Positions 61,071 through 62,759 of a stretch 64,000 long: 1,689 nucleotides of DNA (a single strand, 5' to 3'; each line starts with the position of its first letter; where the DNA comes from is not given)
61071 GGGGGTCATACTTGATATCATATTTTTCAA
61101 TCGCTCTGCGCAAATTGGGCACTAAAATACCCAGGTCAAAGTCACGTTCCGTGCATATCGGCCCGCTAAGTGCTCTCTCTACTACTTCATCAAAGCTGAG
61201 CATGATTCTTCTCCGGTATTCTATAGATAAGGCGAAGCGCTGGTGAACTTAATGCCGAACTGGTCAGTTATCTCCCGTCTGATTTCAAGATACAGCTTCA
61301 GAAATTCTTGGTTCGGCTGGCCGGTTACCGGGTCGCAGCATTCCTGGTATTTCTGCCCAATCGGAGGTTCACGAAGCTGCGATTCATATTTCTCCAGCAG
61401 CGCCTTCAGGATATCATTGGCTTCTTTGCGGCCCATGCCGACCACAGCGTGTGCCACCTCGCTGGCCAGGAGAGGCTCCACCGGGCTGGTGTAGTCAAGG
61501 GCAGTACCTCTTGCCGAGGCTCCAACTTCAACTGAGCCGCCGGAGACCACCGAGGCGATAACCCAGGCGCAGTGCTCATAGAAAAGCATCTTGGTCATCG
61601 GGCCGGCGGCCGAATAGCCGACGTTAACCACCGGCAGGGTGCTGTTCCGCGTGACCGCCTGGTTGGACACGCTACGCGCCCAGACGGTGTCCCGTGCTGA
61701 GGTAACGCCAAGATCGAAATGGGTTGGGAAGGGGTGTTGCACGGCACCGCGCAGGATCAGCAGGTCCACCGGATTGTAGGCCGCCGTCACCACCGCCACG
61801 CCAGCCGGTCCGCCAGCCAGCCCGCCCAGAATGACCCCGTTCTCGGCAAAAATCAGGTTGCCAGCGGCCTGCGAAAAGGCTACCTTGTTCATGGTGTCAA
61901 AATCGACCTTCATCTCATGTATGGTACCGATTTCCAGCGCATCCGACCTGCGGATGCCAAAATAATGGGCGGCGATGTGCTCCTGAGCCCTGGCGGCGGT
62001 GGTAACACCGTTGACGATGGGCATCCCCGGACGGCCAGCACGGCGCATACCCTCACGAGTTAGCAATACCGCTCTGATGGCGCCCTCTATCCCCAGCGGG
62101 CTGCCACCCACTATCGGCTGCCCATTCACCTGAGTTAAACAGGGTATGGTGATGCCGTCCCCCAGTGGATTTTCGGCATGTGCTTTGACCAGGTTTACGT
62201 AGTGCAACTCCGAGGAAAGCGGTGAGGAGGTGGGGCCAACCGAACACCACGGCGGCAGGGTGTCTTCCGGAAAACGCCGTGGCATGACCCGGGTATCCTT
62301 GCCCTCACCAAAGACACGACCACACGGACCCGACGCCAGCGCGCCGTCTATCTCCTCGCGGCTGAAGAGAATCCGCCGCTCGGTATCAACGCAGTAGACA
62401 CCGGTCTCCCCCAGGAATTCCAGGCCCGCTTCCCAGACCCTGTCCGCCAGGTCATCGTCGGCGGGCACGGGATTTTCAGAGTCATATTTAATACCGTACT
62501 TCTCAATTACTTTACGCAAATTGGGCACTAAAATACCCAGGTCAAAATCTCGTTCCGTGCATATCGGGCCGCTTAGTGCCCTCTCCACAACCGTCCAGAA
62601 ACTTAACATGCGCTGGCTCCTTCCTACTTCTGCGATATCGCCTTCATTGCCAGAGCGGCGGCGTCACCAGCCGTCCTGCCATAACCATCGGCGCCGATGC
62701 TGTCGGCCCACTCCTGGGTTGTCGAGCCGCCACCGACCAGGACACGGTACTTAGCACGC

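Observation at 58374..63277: Corrinoid protein plus three tandem non-pyrrolysine MtmB-family methyltransferases: methyl-transfer system with unknown substrates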

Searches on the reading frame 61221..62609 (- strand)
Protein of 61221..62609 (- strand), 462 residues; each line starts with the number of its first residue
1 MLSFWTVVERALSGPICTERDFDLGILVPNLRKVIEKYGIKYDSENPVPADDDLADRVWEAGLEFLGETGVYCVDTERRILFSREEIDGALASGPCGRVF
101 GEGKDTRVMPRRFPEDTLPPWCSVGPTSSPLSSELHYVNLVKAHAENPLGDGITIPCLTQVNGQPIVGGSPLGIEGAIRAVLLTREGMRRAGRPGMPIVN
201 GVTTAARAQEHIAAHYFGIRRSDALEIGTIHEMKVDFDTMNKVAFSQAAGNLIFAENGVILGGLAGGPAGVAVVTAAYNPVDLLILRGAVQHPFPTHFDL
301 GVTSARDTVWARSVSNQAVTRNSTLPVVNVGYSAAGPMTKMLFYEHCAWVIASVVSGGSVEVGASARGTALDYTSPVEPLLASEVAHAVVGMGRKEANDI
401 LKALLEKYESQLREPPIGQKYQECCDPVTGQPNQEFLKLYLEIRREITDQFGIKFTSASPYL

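Call 3: search_protein_families(library=pfam, proteins=[window:61221-62609:-], max_evalue=0.01)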
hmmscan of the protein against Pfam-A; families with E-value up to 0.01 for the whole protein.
window:61221-62609:- (462 aa): 1 family
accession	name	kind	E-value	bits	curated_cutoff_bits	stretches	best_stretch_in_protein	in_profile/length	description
PF05369.18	MtmB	-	1.5e-89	301.4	25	1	5-449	4-447/450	Monomethylamine methyltransferase MtmB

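Call 4: search_protein_families(library=ncbifam, proteins=[window:61221-62609:-], max_evalue=0.01)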
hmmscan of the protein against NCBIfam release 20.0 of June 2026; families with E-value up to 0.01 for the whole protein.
window:61221-62609:- (462 aa): 0 families

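Call 6: search_solved_structures(query=window:61221-62609:-, max_evalue=0.001, show_alignments=2)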
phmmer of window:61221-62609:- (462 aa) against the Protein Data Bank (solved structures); distinct sequences matched with E-value up to 0.001: 2.
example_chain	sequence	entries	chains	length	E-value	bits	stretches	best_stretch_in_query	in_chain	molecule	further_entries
1tv2_A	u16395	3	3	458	3.6e-57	197.4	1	8-449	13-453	Monomethylamine methyltransferase mtmB1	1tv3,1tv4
1l2q_A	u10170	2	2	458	3.8e-57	197.3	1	8-449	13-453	monomethylamine methyltransferase | Monomethylamine methyltransferase mtmB1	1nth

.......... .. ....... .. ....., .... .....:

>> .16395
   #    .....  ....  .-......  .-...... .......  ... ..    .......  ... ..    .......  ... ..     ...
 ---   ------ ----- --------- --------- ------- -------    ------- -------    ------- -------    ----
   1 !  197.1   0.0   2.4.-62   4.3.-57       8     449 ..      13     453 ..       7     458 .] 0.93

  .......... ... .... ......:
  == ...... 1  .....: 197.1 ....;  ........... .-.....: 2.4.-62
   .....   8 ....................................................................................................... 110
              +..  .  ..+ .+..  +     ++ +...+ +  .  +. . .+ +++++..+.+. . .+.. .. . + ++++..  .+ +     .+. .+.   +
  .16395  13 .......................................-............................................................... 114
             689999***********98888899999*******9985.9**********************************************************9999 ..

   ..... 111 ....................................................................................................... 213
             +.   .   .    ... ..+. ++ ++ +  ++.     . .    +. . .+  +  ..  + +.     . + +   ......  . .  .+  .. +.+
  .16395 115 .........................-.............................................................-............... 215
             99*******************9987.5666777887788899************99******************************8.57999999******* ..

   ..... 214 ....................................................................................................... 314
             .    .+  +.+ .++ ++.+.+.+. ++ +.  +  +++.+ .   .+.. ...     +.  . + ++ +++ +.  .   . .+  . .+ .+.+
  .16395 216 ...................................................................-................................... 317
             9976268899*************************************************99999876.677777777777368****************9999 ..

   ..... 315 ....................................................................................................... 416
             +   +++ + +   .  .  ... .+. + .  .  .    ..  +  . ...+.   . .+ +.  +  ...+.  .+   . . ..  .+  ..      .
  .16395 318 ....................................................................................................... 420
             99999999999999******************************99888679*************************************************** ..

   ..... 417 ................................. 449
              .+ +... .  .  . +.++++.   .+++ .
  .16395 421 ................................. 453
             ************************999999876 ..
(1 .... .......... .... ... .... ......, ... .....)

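Call 12: find_homologous_proteins(query=window:61221-62609:-, max_evalue=1e-10)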
Query window:61221-62609:- (462 aa): 531 proteins with E <= 1e-10 among 8000 candidates; the best 120 are listed.
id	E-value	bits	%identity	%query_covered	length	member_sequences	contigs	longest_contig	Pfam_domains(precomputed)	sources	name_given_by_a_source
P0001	4.9e-293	990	92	100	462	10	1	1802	PF05369.19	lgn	-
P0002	1.9e-290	981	91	100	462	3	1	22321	PF05369.19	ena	-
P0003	3.6e-290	980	92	100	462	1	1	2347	PF05369.19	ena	-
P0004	3.3e-286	967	90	100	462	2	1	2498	PF05369.19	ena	-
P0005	3.7e-285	964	89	100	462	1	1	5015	PF05369.19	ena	-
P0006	3.1e-284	961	88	100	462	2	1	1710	PF05369.19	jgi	-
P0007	3.5e-283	957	89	100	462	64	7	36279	PF05369.19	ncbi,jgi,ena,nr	ncbi:MAG TPA: monomethylamine:corrinoid methyltransferase [Dehalococcoidia bacterium]|nr:monomethyla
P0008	6.8e-282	953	89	100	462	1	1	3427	PF05369.19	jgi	-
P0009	7.3e-282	953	89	100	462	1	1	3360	PF05369.19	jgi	-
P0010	1.4e-280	949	89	100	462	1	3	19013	PF05369.19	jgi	jgi:hypothetical protein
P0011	6.6e-280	947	87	100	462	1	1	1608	PF05369.19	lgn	-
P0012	3.9e-276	934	87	100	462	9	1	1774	PF05369.19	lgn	-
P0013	2.7e-273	925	87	100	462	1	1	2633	PF05369.19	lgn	-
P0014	6.2e-268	907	83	100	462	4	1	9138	PF05369.19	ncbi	-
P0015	9.2e-259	877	81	100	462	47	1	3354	PF05369.19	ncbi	-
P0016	1.8e-257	873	82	100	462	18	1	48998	PF05369.19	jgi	-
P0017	4.7e-257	871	81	100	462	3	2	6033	PF05369.19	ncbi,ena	-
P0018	4.9e-257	871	81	100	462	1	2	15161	PF05369.19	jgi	jgi:hypothetical protein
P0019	6.0e-257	871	81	100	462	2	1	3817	PF05369.19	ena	-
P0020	8.2e-257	870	81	100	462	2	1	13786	PF05369.19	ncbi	-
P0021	1.0e-256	870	81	100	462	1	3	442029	PF05369.19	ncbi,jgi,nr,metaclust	ncbi:MAG TPA: monomethylamine:corrinoid methyltransferase [Dehalococcoidia bacterium]|nr:monomethyla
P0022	2.0e-256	869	81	100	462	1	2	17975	PF05369.19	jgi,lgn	-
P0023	4.5e-256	868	80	100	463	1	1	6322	PF05369.19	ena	-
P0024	6.5e-256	868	80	100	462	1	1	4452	PF05369.19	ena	-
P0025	6.6e-256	867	81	100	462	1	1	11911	PF05369.19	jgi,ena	-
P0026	8.1e-256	867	81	100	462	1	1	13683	PF05369.19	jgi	jgi:hypothetical protein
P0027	9.0e-256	867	81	100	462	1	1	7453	PF05369.19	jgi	jgi:hypothetical protein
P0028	1.8e-255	866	81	100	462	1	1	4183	PF05369.19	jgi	jgi:hypothetical protein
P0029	3.1e-255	865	80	100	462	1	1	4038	PF05369.19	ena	-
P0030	2.3e-254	862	80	100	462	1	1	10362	PF05369.19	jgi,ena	-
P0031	3.9e-254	862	83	100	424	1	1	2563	PF05369.19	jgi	-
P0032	1.9e-251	853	79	100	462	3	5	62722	PF05369.19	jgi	jgi:hypothetical protein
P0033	4.0e-250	848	79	100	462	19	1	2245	PF05369.19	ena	-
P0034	4.9e-246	835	77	100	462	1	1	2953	PF05369.19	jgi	-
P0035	1.1e-243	827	77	100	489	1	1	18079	PF05369.19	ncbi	-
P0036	4.0e-242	822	75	100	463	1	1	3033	PF05369.19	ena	-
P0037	6.1e-241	818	76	100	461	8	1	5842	PF05369.19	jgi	-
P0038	3.3e-236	803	73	100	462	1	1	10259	PF05369.19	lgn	-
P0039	6.4e-233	792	72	100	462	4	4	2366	PF05369.19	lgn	-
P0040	6.7e-233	792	73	100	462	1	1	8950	PF05369.19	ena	-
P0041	5.4e-232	789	72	100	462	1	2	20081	PF05369.19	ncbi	ncbi:monomethylamine:corrinoid methyltransferase [Chloroflexota bacterium]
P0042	4.1e-231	786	72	100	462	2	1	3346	PF05369.19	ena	-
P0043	8.8e-231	785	72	100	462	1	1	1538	PF05369.19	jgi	-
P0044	9.2e-229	778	73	100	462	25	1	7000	PF05369.19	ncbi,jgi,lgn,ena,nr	ncbi:MAG TPA: monomethylamine:corrinoid methyltransferase [Dehalococcoidales bacterium]|nr:monomethy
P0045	1.4e-228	777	71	100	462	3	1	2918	PF05369.19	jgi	-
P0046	3.9e-228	776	72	100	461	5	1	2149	PF05369.19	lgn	-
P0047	1.9e-227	774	71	100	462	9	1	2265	PF05369.19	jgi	-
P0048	2.7e-227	773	70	100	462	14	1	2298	PF05369.19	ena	-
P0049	3.4e-226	770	70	100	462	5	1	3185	PF05369.19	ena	-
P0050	8.9e-226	768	70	100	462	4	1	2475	PF05369.19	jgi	-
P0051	1.8e-225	767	71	100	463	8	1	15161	PF05369.19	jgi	jgi:hypothetical protein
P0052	1.5e-224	764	71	100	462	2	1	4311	PF05369.19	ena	-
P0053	3.2e-224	763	71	100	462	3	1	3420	PF05369.19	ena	-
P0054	6.1e-224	762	71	100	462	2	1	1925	PF05369.19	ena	-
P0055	9.6e-224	761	69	100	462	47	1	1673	PF05369.19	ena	-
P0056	6.0e-222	756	69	100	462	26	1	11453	PF05369.19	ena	-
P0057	1.6e-221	754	69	100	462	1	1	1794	PF05369.19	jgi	-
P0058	1.7e-221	754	70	100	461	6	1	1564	PF05369.19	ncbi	-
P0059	3.4e-221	753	70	100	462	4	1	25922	PF05369.19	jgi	jgi:methylamine--corrinoid protein Co-methyltransferase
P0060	2.3e-220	750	70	100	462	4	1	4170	PF05369.19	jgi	-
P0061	3.4e-220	750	70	100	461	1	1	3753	PF05369.19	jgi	-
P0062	1.8e-219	747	69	100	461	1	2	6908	PF05369.19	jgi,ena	-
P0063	2.1e-219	747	69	100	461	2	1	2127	PF05369.19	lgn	-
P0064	4.4e-218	743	67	100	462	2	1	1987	PF05369.19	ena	-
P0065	5.5e-218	742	68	100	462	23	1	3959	PF05369.19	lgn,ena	-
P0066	8.9e-218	742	68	100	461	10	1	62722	PF05369.19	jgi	jgi:hypothetical protein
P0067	9.1e-218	742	69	100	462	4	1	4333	PF05369.19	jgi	jgi:hypothetical protein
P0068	2.0e-217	741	69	100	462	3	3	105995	PF05369.19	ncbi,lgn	-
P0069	4.2e-216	736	69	100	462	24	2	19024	PF05369.19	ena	-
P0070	4.3e-216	736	67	100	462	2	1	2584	PF05369.19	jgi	-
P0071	4.9e-216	736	68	100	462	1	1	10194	PF05369.19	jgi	jgi:methylamine--corrinoid protein Co-methyltransferase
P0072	5.7e-216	736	66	100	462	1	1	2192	PF05369.19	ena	-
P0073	1.5e-215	734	69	100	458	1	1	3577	PF05369.19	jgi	-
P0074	2.0e-215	734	69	100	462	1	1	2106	PF05369.19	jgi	jgi:methylamine--corrinoid protein Co-methyltransferase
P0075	4.4e-215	733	68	100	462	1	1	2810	PF05369.19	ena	-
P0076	1.7e-214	731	68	100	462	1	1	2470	PF05369.19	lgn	-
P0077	7.4e-214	729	68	100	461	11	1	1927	PF05369.19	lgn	-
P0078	8.4e-214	729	67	100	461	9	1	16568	PF05369.19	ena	-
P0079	2.1e-213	727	68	100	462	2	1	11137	PF05369.19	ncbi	-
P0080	1.1e-212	725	69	100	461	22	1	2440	PF05369.19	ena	-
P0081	4.0e-212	723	67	100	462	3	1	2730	PF05369.19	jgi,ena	-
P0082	6.0e-212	723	72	93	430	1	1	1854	PF05369.19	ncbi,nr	ncbi:MAG: monomethylamine:corrinoid methyltransferase, partial [Chloroflexota bacterium]|nr:monometh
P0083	9.2e-212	722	68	100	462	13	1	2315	PF05369.19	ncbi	ncbi:MAG: monomethylamine:corrinoid methyltransferase [Dehalococcoidales bacterium]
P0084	1.0e-211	722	67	100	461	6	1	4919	PF05369.19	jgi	-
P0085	1.7e-210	718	68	100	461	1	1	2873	PF05369.19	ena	-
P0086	2.3e-210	717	67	100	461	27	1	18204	PF05369.19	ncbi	ncbi:MAG: monomethylamine:corrinoid methyltransferase [Dehalococcoidales bacterium]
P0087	1.3e-209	715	67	100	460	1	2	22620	PF05369.19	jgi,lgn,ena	-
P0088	2.4e-209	714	67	100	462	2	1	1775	PF05369.19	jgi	jgi:methylamine--corrinoid protein Co-methyltransferase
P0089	2.7e-209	714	66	100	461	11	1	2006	PF05369.19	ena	-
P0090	3.2e-209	714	68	100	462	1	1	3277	PF05369.19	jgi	-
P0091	3.6e-209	713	67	100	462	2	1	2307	PF05369.19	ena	-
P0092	4.0e-209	713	67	100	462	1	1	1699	PF05369.19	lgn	-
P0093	7.7e-209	712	68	100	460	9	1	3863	PF05369.19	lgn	-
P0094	1.3e-208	712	67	100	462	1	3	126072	PF05369.19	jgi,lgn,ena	-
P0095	2.1e-208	711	67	100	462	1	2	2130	PF05369.19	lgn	-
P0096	1.0e-207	709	67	100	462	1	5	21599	PF05369.19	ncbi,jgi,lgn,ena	-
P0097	1.8e-207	708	66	100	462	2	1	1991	PF05369.19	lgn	-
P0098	1.1e-206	705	67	100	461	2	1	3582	PF05369.19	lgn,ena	-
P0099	1.8e-206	705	71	94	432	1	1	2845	PF05369.19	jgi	-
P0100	5.0e-206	703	66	100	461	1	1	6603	PF05369.19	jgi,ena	-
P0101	8.1e-206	702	66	100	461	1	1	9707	PF05369.19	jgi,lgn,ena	-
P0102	3.5e-205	700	66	100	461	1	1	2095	PF05369.19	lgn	-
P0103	4.1e-205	700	66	100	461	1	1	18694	PF05369.19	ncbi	-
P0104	8.5e-205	699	66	100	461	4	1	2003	PF05369.19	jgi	-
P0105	9.3e-205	699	66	100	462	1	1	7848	PF05369.19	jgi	-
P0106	7.1e-204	696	65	100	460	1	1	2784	PF05369.19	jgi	-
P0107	1.4e-200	685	65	98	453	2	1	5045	PF05369.19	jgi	jgi:hypothetical protein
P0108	4.3e-200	684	64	100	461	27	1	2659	PF05369.19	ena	-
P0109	3.7e-199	680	65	100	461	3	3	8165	PF05369.19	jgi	-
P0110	5.1e-199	680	91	71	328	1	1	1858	PF05369.19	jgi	jgi:methylamine--corrinoid protein Co-methyltransferase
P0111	6.4e-199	680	65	100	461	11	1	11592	PF05369.19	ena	-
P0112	1.5e-198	678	64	100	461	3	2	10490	PF05369.19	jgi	-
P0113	6.1e-198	676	65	100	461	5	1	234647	PF05369.19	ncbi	-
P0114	8.3e-198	676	63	100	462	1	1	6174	PF05369.19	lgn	-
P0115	4.3e-197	674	65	100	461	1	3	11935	PF05369.19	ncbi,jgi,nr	ncbi:MAG: monomethylamine:corrinoid methyltransferase [Chloroflexi bacterium]|nr:monomethylamine:cor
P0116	1.2e-196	672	90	71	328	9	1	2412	PF05369.19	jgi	jgi:methylamine--corrinoid protein Co-methyltransferase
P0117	2.0e-196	671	62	100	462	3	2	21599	PF05369.19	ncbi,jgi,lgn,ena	-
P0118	1.2e-195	669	65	100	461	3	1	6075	PF05369.19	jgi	jgi:methylamine--corrinoid protein Co-methyltransferase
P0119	3.5e-195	667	63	100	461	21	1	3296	PF05369.19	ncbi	-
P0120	3.9e-195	667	63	100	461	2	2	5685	PF05369.19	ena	-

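Call 14: find_encoding_contigs(protein=window:61221-62609:-, flank=10000, max_places=4)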
Protein window:61221-62609:- (462 aa): no gene with exactly this product is on record in the collection.

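Call 15: find_encoding_contigs(protein=P0007, flank=10000, max_places=3)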
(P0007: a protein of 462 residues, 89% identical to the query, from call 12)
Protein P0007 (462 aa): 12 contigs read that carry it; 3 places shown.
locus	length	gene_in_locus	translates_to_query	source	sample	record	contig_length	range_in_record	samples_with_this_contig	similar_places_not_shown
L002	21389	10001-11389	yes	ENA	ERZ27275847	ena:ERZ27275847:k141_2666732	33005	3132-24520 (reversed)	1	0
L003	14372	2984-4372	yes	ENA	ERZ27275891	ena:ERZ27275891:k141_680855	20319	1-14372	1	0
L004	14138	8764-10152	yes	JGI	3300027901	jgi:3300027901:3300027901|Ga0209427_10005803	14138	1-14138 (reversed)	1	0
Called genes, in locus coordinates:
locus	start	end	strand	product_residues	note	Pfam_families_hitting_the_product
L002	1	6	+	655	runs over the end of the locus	PF16177:ACAS_N, PF00501:AMP-binding, PF13193:AMP-binding_C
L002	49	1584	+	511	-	PF02874:ATP-synt_ab_N, PF00006:ATP-synt_ab, PF00306:ATP-synt_ab_C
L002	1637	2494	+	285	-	PF00231:ATP-synt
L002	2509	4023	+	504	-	PF02874:ATP-synt_ab_N, PF00006:ATP-synt_ab, PF22919:ATP-synt_VA_C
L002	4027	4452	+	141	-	PF02823:ATP-synt_DE_N, PF00401:ATP-synt_DE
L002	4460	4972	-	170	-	PF01782:RimM, PF05239:PRC, PF24986:PRC_RimM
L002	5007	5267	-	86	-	PF13083:KH_KhpA-B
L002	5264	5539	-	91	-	PF00886:Ribosomal_S16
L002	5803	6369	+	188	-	PF04493:Endonuclease_5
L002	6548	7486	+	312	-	PF03462:PCRF, PF00472:RF-1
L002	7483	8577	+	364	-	PF13485:Peptidase_MA_2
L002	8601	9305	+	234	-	PF20582:UPF0758_N, PF12826:HHH_2 (weak), PF14520:HHH_5, PF00633:HHH (faint), PF04002:RadC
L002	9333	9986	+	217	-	PF02607:B12-binding_2, PF02310:B12-binding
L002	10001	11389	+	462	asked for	PF05369:MtmB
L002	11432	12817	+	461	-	PF05369:MtmB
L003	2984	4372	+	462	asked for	PF05369:MtmB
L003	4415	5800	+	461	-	PF05369:MtmB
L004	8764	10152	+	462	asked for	PF05369:MtmB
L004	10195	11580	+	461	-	PF05369:MtmB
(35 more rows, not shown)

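Call 16: find_encoding_contigs(protein=P0021, flank=10000, max_places=2)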
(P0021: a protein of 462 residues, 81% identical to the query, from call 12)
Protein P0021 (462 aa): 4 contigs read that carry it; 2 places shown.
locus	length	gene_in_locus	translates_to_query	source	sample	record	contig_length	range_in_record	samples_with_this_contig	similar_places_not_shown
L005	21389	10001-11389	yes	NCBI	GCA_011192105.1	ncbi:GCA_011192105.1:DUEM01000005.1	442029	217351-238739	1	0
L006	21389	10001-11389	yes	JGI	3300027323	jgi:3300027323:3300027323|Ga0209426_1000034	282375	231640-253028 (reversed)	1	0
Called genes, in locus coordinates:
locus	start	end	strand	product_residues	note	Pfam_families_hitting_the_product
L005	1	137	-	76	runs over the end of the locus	PF13083:KH_KhpA-B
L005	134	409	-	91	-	PF00886:Ribosomal_S16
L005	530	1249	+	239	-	PF04493:Endonuclease_5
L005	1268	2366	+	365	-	PF03462:PCRF, PF00472:RF-1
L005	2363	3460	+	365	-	PF13485:Peptidase_MA_2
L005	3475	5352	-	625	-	PF13584:BatD (faint), PF07705:CARDB, PF22544:HYDIN_VesB_CFA65-like_Ig (faint), PF07705:CARDB (weak)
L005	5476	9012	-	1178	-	PF09136:Glucodextran_B (faint), PF20773:InhA-like_MAM, PF19077:Big_13 (faint)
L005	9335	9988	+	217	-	PF02607:B12-binding_2, PF02310:B12-binding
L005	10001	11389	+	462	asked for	PF05369:MtmB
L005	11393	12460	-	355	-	PF02126:PTE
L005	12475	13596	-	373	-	PF02746:MR_MLE_N, PF13378:MR_MLE_C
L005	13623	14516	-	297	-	PF00701:DHDPS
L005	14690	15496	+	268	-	PF00561:Abhydrolase_1, PF12146:Hydrolase_4, PF12697:Abhydrolase_6, PF03096:Ndr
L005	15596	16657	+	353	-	PF00180:Iso_dh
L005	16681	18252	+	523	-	PF00496:SBP_bac_5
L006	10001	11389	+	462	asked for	PF05369:MtmB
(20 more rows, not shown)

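Call 31: find_encoding_contigs(protein=P0113, flank=10000, max_places=2)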
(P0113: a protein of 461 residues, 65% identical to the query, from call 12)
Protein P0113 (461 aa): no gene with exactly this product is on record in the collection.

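Call 32: find_encoding_contigs(protein=P0094, flank=10000, max_places=2)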
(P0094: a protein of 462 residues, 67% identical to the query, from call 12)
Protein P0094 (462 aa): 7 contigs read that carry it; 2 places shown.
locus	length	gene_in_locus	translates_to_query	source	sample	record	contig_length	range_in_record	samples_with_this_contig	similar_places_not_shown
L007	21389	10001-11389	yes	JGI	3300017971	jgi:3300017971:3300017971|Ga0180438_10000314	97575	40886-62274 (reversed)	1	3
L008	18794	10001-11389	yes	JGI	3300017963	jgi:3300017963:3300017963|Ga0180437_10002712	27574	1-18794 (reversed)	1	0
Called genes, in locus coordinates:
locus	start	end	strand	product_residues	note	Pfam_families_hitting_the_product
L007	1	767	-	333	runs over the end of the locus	PF01408:GFO_IDH_MocA, PF03447:NAD_binding_3 (weak), PF02894:GFO_IDH_MocA_C, PF22725:GFO_IDH_MocA_C3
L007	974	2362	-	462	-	PF01547:SBP_bac_1, PF13416:SBP_bac_8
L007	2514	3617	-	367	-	PF00005:ABC_tran, PF02463:SMC_N (faint), PF17912:OB_MalK, PF08402:TOBE_2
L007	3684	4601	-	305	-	PF00528:BPD_transp_1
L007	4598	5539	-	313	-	PF00528:BPD_transp_1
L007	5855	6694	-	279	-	PF01507:PAPS_reduct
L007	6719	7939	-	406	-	PF00884:Sulfatase, PF16347:SGSH_C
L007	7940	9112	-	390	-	PF14306:PUA_2, PF01747:ATP-sulfurylase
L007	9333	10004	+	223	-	PF02607:B12-binding_2, PF02310:B12-binding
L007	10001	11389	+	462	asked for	PF05369:MtmB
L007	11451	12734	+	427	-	PF03952:Enolase_N, PF00113:Enolase_C, PF13378:MR_MLE_C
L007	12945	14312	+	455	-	PF13660:DUF4147, PF05161:MOFRL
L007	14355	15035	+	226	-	PF00392:GntR, PF07729:FCD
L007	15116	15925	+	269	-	PF01557:FAA_hydrolase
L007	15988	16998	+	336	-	PF00389:2-Hacid_dh, PF02826:2-Hacid_dh_C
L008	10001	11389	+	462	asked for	PF05369:MtmB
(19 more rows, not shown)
